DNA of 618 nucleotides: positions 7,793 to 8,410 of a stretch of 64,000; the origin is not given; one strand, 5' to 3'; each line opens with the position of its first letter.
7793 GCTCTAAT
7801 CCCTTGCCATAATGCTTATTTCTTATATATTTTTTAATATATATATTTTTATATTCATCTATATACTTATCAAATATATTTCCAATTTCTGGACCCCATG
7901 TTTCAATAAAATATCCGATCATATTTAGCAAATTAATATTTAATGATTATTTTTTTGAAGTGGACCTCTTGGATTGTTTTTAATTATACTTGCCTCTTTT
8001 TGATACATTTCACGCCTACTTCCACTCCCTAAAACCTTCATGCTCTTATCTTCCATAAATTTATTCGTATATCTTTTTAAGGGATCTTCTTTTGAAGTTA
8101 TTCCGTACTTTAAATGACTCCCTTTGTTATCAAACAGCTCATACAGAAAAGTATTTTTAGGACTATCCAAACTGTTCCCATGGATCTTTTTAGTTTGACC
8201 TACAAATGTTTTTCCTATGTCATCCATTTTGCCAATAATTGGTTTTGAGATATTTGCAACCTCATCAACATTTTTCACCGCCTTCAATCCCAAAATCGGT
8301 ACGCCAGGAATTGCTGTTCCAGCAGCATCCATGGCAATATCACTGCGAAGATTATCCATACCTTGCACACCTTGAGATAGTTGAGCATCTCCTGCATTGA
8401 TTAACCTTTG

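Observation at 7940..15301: Giant RHS/YD-repeat protein with SpvB, FG-GAP, two LamG insertions and an unclassified C-terminal toxin tip plus immunity gene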

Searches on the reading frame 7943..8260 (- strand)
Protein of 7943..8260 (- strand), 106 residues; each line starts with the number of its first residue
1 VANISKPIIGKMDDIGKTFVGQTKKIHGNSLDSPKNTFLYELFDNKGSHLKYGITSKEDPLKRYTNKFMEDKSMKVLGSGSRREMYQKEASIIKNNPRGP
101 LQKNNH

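Call 9: search_protein_families(library=pfam, proteins=[window:7943-8260:-], max_evalue=10)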
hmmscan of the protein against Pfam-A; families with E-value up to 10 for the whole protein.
window:7943-8260:- (106 aa): 0 families

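Call 29: search_protein_representatives(alignment_id=A1)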
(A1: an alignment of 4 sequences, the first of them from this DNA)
Query: 4 sequences, 96 profile positions. Proteins with E-value up to 0.001 (for the whole library): 997; up to 1e-10: 412; up to 1e-30: 2. The best 150 are listed.
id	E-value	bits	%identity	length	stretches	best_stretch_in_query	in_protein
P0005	2.5e-42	159.2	-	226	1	1-95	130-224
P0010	7.8e-32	125.6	-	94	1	9-89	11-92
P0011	9.3e-30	118.9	-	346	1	3-91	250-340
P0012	2.4e-29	117.6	-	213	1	12-92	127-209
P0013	2.9e-29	117.4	-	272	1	5-93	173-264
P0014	1.6e-28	114.9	-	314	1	2-91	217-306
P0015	2.7e-28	114.2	-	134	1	7-92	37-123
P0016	1.3e-27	112.0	-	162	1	7-94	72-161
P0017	1.5e-27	111.9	-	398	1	7-90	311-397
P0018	2.7e-27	111.0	-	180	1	8-92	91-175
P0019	3.9e-27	110.5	-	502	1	10-92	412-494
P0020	4.1e-27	110.4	-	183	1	8-89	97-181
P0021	1.2e-26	109.0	-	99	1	11-92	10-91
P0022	1.6e-26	108.6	-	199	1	7-92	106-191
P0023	1.6e-26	108.5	-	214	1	10-90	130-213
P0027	9.6e-26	106.1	-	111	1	7-92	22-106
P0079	1.4e-22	95.9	-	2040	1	7-93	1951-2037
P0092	5.8e-22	93.9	-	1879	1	4-92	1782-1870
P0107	1.6e-21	92.5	-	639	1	8-93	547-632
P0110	1.8e-21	92.3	-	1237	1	10-92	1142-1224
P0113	2.8e-21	91.8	-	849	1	13-92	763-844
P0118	6.1e-21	90.7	-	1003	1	10-94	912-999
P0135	4.9e-20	87.8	-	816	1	6-92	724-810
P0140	7.2e-20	87.2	-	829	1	13-93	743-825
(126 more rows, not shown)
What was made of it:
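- A profile search found 997 clusters at E<=1e-3 and 412 at E<=1e-10 (call 29).
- Tried and rejected: The exhaustive profile search showed the toxin domain is actually common (call 29).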

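Call 32: search_protein_families(library=pfam, proteins=[P0079, P0092, P0110, P0107, P0113, P0118, P0135, P0140, P0019], max_evalue=1)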
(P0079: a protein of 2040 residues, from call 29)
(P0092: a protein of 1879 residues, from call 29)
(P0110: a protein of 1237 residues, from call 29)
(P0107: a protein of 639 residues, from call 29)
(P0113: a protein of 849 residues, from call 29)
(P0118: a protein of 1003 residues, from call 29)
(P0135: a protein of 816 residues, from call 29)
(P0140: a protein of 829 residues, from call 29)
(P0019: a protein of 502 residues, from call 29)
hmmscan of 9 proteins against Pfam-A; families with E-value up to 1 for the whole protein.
P0079 (2040 aa): 6 families
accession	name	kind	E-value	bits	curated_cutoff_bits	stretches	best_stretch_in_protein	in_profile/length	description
PF05593.20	RHS_repeat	-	5.7e-22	78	22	4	1322-1357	1-36/38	RHS Repeat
PF13385.13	Laminin_G_3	-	8.3e-17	62.2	27.6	1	1615-1759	2-148/151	Concanavalin A-like lectin/glucanases superfamily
PF07691.17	PA14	-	7.7e-13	48.9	24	1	936-1061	3-133/147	PA14 domain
PF20041.5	DUF6443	-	2.7e-06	28.1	27.8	1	1090-1174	13-89/137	Domain of unknown function (DUF6443)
PF16709.11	SCAB-Ig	-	2.9e-05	24.5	27.6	1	3-45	30-72/98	Ig domain of plant-specific actin-binding protein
PF15283.12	DUF4595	-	0.0057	17.1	34.2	1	1231-1333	3-92/202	Domain of unknown function (DUF4595) with porin-like fold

P0092 (1879 aa): 6 families
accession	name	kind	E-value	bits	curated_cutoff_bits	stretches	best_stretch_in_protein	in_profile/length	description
PF05593.20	RHS_repeat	-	2e-112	366.3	22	21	1086-1122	1-37/38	RHS Repeat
PF20148.4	DUF6531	-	7e-12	46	24.1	1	559-614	2-55/74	Domain of unknown function (DUF6531)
PF15283.12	DUF4595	-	8.5e-07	29.6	34.2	2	1128-1257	3-131/202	Domain of unknown function (DUF4595) with porin-like fold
PF25174.1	Beta-prop_THOC3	-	0.022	14.2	305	0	686-791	80-185/272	THOC3 beta-propeller domain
PF07703.20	A2M_BRD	-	0.037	14.8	22.7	0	217-242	1-28/140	Alpha-2-macroglobulin bait region domain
PF18692.7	DUF5640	-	0.06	13.7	28.5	1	1229-1293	15-77/85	Family of unknown function (DUF5640)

P0110 (1237 aa): 4 families
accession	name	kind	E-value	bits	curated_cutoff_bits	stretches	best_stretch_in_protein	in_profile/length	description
PF05593.20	RHS_repeat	-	3.1e-22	78.9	22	6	251-289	1-37/38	RHS Repeat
PF12256.14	TcdB_toxin_midN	-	1.1e-11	44.8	24.8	1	4-94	75-176/181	Insecticide toxin TcdB middle/N-terminal region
PF20041.5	DUF6443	-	2.2e-05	25.2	27.8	2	353-421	13-78/137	Domain of unknown function (DUF6443)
PF07661.19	MORN_2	-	0.025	15.2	29.6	0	835-852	1-18/22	MORN repeat variant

P0107 (639 aa): 5 families
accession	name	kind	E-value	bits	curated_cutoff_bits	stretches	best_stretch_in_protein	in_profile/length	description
PF07591.16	PT-HINT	-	6.5e-20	72.2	27.7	1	204-328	9-136/137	Pretoxin HINT domain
PF14890.11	Intein_splicing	-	0.0012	19.1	35.8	1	199-281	4-93/155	Intein splicing domain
PF08517.17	AXH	-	0.0043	18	33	1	190-269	1-87/116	Ataxin-1 and HBP1 module (AXH)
PF14623.11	Vint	-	0.026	14.8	27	1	188-275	1-77/166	Hint-domain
PF01079.26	Hint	-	0.028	14.5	29.7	1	184-221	8-45/213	Hint module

P0113 (849 aa): 1 family
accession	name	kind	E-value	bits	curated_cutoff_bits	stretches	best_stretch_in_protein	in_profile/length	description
PF05593.20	RHS_repeat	-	7.2e-05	23.5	22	2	416-451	6-36/38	RHS Repeat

P0118 (1003 aa): 3 families
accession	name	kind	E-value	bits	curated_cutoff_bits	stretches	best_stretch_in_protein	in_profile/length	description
PF05593.20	RHS_repeat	-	1.7e-10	41.5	22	2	339-372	1-34/38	RHS Repeat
PF15283.12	DUF4595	-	0.004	17.6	34.2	0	309-391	2-88/202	Domain of unknown function (DUF4595) with porin-like fold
PF22721.1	TBP-TOTE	-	0.36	10.9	27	0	499-520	44-65/78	TATA-binding-like protein domain of the TOTE conflict systems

P0135 (816 aa): 2 families
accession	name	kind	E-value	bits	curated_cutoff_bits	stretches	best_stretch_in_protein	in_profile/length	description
PF01476.26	LysM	-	5.3e-05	23.5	20.9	1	24-72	2-43/43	LysM domain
PF05489.18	Phage_tail_X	-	0.095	12.8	22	1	24-77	4-57/60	Phage Tail Protein X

P0140 (829 aa): 2 families
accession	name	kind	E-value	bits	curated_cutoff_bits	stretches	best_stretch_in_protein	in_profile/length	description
PF01476.26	LysM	-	0.00013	22.3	20.9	1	62-107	2-43/43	LysM domain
PF23114.1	NAD-bd_HRPKS_sdrA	-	0.31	10.9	27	1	597-661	110-175/175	HRPKS sdrA-like, NAD(P)-binding Rossmann-fold domain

P0019 (502 aa): 3 families
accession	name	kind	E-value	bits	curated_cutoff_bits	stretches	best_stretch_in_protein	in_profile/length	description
PF25023.1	TEN_YD-shell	-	0.041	12.3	50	1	132-252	770-892/909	Teneurin YD-shell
PF04862.18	DUF642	-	0.069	13.4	27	1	69-167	24-110/157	Protein of unknown function (DUF642)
PF14882.11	INT_rpt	-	0.53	11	26.5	1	296-311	17-32/55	Integrase repeat unit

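Call 36: search_solved_structures(query=A3, max_evalue=10, show_alignments=3)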
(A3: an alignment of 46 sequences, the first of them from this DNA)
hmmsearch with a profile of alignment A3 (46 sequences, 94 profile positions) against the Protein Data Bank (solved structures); distinct sequences matched with E-value up to 10: 4.
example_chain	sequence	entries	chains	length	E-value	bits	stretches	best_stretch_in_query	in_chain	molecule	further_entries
4den_A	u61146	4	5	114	0.26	14.7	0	11-35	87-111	Actinohivin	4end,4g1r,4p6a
3a07_A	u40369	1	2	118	0.31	14.4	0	11-35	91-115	Actinohivin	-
8bdw_A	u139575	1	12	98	1.5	12.3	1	20-41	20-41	Cell surface adherence protein,collagen-binding domain, LPXTG-motif cell wall anchor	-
4q98_A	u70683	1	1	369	1.5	12.3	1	3-31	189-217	Major fimbrial subunit protein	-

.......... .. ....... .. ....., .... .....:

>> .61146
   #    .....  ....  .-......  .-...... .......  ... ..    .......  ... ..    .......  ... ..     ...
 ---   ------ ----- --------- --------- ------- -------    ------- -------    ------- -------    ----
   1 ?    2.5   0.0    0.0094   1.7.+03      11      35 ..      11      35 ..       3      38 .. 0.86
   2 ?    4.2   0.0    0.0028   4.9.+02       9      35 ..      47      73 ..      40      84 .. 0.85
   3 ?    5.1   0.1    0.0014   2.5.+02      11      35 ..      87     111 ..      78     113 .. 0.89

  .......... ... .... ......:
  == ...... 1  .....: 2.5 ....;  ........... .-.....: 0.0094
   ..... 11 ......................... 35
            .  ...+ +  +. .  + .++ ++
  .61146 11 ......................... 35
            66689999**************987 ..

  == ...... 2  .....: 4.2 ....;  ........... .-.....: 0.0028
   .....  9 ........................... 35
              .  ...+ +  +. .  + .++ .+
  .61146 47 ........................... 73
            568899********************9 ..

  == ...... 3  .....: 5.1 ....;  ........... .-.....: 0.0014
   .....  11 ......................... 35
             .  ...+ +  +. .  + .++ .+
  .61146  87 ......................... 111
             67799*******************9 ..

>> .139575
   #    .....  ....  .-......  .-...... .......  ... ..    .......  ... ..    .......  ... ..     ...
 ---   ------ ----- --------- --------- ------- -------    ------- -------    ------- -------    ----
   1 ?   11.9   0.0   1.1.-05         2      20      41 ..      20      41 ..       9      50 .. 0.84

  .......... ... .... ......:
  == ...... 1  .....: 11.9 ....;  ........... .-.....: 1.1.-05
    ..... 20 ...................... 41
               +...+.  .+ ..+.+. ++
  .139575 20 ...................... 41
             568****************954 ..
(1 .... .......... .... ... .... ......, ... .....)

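Call 37: search_protein_families(library=pfam, alignment_id=A3, max_evalue=10)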
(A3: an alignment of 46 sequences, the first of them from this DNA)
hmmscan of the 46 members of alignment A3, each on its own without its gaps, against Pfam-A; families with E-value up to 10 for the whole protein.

A. member 1, seq(94 aa): 0 families

B. families by the number of members that match (of 46 scanned): 10 families
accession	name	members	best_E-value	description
PF15653.11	Tox-URI2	9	0.01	URI fold toxin 2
PF13610.12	DDE_Tnp_IS240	5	0.00037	DDE domain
PF00178.28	Ets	1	0.028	Ets-domain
PF00910.28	RNA_helicase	1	0.052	RNA helicase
PF05382.19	Amidase_5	1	0.07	Bacteriophage peptidoglycan hydrolase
PF18705.7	DUF5643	1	0.08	Family of unknown function (DUF5643)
PF07647.24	SAM_2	1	0.13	SAM domain (Sterile alpha motif)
PF16329.10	Pestivirus_E2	1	0.16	Pestivirus envelope glycoprotein E2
PF13680.12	DUF4152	1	0.2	Protein of unknown function (DUF4152)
PF14339.12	DUF4394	1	0.23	Domain of unknown function (DUF4394)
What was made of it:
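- On Tox-URI2 (PF15653): 9 of 46 relatives hit, best E 0.01 (call 37).
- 9 of 46 members hit PF15653, best E 0.01 (call 37).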

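Call 42: predict_structure(alignment_id=A3)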
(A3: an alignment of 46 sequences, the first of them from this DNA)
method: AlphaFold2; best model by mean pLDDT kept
length: 94 residues; sequences in the alignment: 46
mean_pLDDT: 87.7   pTM: 0.73
mean pLDDT of the five models: 87.7, 87.5, 87.0, 86.6, 85.9
residues with pLDDT >= 90: 67; 70-90: 10; 50-70: 17; < 50: 0
segments of 3 or more residues with pLDDT < 50: none
pLDDT, mean of each block of 10 residues (from residue 1): 57 72 93 97 94 97 97 95 94 73
secondary structure, 60 per line:
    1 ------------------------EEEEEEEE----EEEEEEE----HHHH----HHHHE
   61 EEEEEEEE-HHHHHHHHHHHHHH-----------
elements in order: E25-32 E37-43 H48-51 H56-59 E60-68 H70-83
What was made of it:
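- On Tox-URI2 (PF15653): AF2 pLDDT 87.7 (call 42).
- The AF2 model has pLDDT 87.7 and topology beta-beta-alpha-alpha-beta-alpha (call 42).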

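Call 45: fold_search(model_id=the predicted structure, library=pdb)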
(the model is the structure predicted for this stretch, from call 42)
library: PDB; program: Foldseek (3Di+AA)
matches with E <= 10: 379; with E <= 0.001: 0
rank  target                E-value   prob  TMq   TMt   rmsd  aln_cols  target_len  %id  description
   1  6mvh_A                2.4e-01  0.18  0.20  0.04  10.4        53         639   13  Crystal structure of FMN-binding beta-glucuronidase from Roseburia hominis (released 2019-01-30)
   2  1yd6_B                4.7e-01  0.47  0.42  0.45   7.6        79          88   19  Crystal structure of the GIY-YIG N-terminal endonuclease domain of UvrC from Bacillus caldotenax (released 2005-03-01)
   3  6d1p_A                4.7e-01  0.14  0.19  0.03  11.4        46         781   13  Apo structure of Bacteroides uniformis beta-glucuronidase 3 (released 2018-10-17)
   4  8ges_B                5.3e-01  0.12  0.21  0.04  11.3        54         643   13  R. hominis 2 beta-glucuronidase bound to UNC10201652-glucuronide (released 2024-02-14)
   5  7bcj_MODEL_1_A        6.5e-01  0.08  0.18  0.12  11.6        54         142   11  Solution Structure of RoxP (released 2021-11-24)
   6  1qez_A                7.9e-01  0.11  0.25  0.15   9.0        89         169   17  SULFOLOBUS ACIDOCALDARIUS INORGANIC PYROPHOSPHATASE: AN ARCHAEL PYROPHOSPHATASE. (released 1999-04-14)
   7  8ges_C                8.4e-01  0.09  0.20  0.04  11.3        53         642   15  R. hominis 2 beta-glucuronidase bound to UNC10201652-glucuronide (released 2024-02-14)
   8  5vae_B                9.0e-01  0.12  0.20  0.15   7.5        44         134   11  Crystal structure of accessory secretion protein 1 and 3 (released 2018-02-21)
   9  3dec                  9.6e-01  0.09  0.21  0.03  11.1        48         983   12  Crystal structure of a glycosyl hydrolases family 2 protein from Bacteroides thetaiotaomicron (released 2008-06-17)
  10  6byg_A                9.6e-01  0.06  0.17  0.02  11.8        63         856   10  Crystal structure of the nucleophile mutant (E575A) of the GH2 exo-beta-mannanase from Xanthomonas axonopodis pv. citr (released 2018-07-18)
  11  1yd6_C                1.2e+00  0.51  0.48  0.48   4.4        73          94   15  Crystal structure of the GIY-YIG N-terminal endonuclease domain of UvrC from Bacillus caldotenax (released 2005-03-01)
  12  3bga_A                1.3e+00  0.08  0.21  0.02  11.0        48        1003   12  Crystal structure of beta-galactosidase from Bacteroides thetaiotaomicron VPI-5482 (released 2007-12-11)
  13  6dxu_D                1.4e+00  0.09  0.20  0.03   8.4        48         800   12  Crystal Structure of Parabacteroides merdae Beta-Glucuronidase (GUS) (released 2019-02-27)
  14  6d7j_D                1.5e+00  0.08  0.20  0.03   8.5        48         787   12  The Crystal Structure of Parabacteroides merdae Beta-Glucuronidase (GUS) with Glycerol in Active-Site (released 2019-05-01)
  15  8ges_A                1.5e+00  0.08  0.21  0.04  11.3        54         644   13  R. hominis 2 beta-glucuronidase bound to UNC10201652-glucuronide (released 2024-02-14)
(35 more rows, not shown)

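Call 50: fold_search(model_id=the predicted structure, library=viral)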
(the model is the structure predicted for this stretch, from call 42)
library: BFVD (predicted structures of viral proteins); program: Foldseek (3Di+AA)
matches with E <= 10: 991; with E <= 0.001: 0
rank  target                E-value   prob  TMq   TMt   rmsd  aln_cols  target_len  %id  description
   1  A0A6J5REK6            1.3e-03  1.00  0.56  0.31  10.7        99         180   22  GIY-YIG nuclease superfamily [uncultured Caudovirales phage]
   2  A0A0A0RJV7            1.4e-02  1.00  0.60  0.51   4.3       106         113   20  (no name in the UniProt tables at hand)
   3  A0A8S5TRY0            1.4e-02  0.99  0.46  0.17   6.5        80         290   22  GIY-YIG nuclease superfamily protein [Siphoviridae sp. ctEw721]
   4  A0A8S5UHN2            1.5e-02  1.00  0.54  0.13   4.2        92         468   12  Intron associated endonuclease [Myoviridae sp. ctu2j3]
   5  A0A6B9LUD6            1.7e-02  0.99  0.49  0.29   4.1        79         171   22  (no name in the UniProt tables at hand)
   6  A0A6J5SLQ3            2.5e-02  1.00  0.51  0.33   2.7        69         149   23  GIY-YIG_SF domain containing protein [uncultured Caudovirales phage]
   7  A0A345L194            2.5e-02  0.97  0.50  0.40   5.3        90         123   19  G-I-Y Y-I-G endonuclease [Gordonia phage Apricot]
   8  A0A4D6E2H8            2.9e-02  0.99  0.52  0.24   8.0        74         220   16  G-I-Y Y-I-G endonuclease [Gordonia phage GodonK]
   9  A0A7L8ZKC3            2.9e-02  0.98  0.43  0.13   3.2        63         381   22  Putative intron-associated endonuclease [Campylobacter phage F379]
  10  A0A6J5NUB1            3.0e-02  0.99  0.45  0.32   7.2        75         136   20  GIY-YIG_SF domain containing protein [uncultured Caudovirales phage]
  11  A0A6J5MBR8            3.0e-02  0.99  0.52  0.11   7.1        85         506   18  Terminase-like family [uncultured Caudovirales phage]
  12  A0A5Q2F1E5            3.0e-02  0.97  0.48  0.19  11.5       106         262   15  GIY-YIG domain-containing protein [Gordonia phage Sixama]
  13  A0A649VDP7            3.7e-02  0.97  0.48  0.40   3.9        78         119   22  G-I-Y-Y-I-G endonuclease [Mycobacterium phage Chuckly]
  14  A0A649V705            3.7e-02  0.96  0.43  0.37   5.3        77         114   18  (no name in the UniProt tables at hand)
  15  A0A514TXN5            4.2e-02  0.99  0.52  0.31   4.3        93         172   14  (no name in the UniProt tables at hand)
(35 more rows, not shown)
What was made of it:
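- On Tox-URI2 (PF15653): GIY-YIG endonucleases dominate the Foldseek hits against viral models, mostly at probability 0.9-1.0 (call 50).
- Probabilities are mostly 0.9-1.00, TM 0.43-0.60, best E 1.3e-3 (call 50).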

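Call 51: find_homologous_proteins(query=A3, max_evalue=0.001)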
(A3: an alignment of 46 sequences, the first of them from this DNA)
Query A3 (46 sequences) (94 aa, profile of the alignment): 201 proteins with E <= 0.001 among 1025 candidates; the best 120 are listed.
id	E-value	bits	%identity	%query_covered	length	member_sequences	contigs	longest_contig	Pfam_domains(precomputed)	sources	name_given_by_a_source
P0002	2.9e-33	132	60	82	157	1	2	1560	-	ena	-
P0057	1.0e-32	130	52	89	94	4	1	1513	-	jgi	-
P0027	1.7e-32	129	49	94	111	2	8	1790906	-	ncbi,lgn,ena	ncbi:MAG: hypothetical protein WAK71_09800 [Streptosporangiaceae bacterium]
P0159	3.1e-32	128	39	88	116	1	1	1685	-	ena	-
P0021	5.5e-32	128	48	84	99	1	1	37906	-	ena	-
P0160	6.1e-32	127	43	81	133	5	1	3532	-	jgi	-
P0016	1.1e-31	127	44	85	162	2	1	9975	-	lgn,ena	-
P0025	1.3e-31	126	51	82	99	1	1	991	-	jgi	jgi:hypothetical protein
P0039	1.4e-31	126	41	81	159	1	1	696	-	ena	-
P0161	2.4e-31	125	53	86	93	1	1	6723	-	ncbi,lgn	-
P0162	3.1e-31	125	49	82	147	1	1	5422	-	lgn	-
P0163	4.3e-31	125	42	84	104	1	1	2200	-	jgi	-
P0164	6.5e-31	124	41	88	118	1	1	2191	-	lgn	-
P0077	9.0e-31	124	35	90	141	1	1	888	-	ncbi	-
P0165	9.3e-31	124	39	88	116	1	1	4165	-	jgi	jgi:hypothetical protein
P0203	9.1e-28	114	48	80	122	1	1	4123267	-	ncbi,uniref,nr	ncbi:hypothetical protein QFZ65_002587 [Arthrobacter sp. B3I9]|uniref:hypothetical protein n=1 Tax=A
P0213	4.2e-27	112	44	82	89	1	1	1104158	-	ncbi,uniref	ncbi:hypothetical protein ACQKGO_03370 [Corallococcus interemptor]|uniref:hypothetical protein n=1 T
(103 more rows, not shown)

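Call 75: find_encoding_contigs(protein=P0203, flank=5000, max_places=2)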
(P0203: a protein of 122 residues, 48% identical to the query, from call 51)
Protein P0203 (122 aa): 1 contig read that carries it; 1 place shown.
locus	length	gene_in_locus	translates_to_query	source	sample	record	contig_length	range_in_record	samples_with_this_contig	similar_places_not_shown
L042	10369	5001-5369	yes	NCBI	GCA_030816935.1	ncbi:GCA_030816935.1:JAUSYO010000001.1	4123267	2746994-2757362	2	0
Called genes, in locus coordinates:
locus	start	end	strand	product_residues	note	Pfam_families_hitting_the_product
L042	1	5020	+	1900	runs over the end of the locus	-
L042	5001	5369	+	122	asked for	-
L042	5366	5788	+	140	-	-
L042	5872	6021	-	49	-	PF01695:IstB_IS21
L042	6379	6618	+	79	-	-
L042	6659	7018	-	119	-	PF22483:Mu-transpos_C_2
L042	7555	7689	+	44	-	-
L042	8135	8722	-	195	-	-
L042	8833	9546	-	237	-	-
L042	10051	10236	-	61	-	PF07729:FCD (weak)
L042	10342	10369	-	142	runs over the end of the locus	-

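Call 76: find_encoding_contigs(protein=P0213, flank=5000, max_places=2)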
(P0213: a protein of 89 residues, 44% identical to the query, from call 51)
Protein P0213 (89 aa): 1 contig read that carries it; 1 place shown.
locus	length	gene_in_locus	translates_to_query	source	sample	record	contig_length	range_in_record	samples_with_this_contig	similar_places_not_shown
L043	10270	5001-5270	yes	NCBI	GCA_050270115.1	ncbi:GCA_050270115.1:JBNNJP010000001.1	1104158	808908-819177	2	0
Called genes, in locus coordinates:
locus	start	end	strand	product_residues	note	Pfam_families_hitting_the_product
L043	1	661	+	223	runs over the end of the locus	PF00440:TetR_N, PF17929:TetR_C_34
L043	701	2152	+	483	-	PF00171:Aldedh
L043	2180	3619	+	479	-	PF00171:Aldedh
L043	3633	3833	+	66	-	-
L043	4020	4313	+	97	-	-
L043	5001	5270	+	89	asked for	-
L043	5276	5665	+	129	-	-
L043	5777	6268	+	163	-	-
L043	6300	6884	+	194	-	-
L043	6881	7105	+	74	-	-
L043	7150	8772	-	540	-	PF13476:AAA_23 (faint), PF13555:AAA_29 (faint), PF00005:ABC_tran, PF01926:MMR_HSR1 (faint), PF02463:SMC_N (faint), PF13304:AAA_21 (faint), PF12848:ABC_tran_Xtn, PF00005:ABC_tran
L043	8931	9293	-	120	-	PF07883:Cupin_2 (weak)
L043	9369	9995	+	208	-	PF03483:B3_4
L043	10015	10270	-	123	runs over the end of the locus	-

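Call 77: find_encoding_contigs(protein=P0027, flank=5000, max_places=2)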
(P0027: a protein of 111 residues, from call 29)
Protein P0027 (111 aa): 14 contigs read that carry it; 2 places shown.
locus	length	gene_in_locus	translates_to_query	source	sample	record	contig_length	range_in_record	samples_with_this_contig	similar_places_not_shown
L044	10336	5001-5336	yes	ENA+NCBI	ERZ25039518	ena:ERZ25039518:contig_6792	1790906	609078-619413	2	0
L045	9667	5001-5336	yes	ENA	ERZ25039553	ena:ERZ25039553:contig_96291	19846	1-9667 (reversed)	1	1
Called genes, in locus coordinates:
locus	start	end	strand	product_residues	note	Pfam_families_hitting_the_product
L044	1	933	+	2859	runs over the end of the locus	PF20148:DUF6531, PF25021:TEN_NHL, PF01436:NHL (weak), PF25021:TEN_NHL (weak), PF01436:NHL (weak), PF05593:RHS_repeat, PF25023:TEN_YD-shell, PF07591:PT-HINT, +1 more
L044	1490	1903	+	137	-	-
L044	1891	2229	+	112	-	-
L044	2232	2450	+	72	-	-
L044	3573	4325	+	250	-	PF01079:Hint (weak), PF07591:PT-HINT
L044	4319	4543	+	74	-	-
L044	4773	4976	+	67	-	-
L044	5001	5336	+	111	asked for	-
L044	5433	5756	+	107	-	-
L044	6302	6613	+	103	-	-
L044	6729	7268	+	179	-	PF07591:PT-HINT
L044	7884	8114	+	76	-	-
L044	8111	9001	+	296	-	PF07591:PT-HINT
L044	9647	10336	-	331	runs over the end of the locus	PF00586:AIRS, PF02769:AIRS_C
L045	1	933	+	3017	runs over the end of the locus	PF20148:DUF6531, PF01436:NHL (weak), PF25021:TEN_NHL, PF01436:NHL (weak), PF05593:RHS_repeat, PF25023:TEN_YD-shell (weak), PF25023:TEN_YD-shell, PF07591:PT-HINT, +3 more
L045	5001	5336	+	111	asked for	-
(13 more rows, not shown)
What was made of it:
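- The same toxin-immunity pair occurs in free-living Actinobacteria and Myxococcota (calls 75-77).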
